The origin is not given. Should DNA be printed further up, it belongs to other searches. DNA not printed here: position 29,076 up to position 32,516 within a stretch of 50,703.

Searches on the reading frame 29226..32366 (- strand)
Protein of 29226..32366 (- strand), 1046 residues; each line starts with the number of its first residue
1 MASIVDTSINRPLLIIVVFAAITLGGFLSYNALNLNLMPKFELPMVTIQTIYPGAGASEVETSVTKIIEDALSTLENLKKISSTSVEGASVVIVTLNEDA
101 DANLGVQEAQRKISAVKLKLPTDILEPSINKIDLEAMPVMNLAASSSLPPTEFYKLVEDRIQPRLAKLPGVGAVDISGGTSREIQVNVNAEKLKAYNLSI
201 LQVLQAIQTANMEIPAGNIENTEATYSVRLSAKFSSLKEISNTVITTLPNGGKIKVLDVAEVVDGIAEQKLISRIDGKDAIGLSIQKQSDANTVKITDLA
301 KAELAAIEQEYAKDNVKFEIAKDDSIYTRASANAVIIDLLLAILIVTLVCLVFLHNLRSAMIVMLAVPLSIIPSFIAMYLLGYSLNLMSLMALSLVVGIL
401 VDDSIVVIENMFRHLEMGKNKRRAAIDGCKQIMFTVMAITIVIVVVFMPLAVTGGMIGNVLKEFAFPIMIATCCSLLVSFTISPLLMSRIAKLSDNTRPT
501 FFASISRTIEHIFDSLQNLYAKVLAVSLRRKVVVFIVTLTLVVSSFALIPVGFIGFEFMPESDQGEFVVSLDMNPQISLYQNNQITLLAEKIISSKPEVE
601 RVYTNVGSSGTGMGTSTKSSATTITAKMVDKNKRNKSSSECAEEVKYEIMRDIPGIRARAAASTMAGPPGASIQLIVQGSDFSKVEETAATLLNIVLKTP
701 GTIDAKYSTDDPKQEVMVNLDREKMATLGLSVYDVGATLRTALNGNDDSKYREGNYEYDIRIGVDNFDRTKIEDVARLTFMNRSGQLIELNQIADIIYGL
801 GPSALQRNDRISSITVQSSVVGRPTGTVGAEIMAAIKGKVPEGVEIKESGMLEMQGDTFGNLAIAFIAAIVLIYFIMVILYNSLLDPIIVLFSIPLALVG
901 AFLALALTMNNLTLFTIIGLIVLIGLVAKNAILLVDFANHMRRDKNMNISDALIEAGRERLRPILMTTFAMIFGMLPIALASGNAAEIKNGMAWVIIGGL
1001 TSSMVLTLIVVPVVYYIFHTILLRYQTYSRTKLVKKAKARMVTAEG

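Call 33: search_protein_families(library=pfam, proteins=[window:29226-32366:-], max_evalue=0.00001)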
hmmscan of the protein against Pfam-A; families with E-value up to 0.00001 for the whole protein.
window:29226-32366:- (1046 aa): 2 families
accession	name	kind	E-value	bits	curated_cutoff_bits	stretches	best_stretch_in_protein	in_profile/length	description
PF00873.25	ACR_tran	-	8e-255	848.6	28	1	4-1019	1-1021/1021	AcrB/AcrD/AcrF family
PF03176.21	MMPL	-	5.2e-08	32.6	20.5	0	267-493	76-305/333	MMPL family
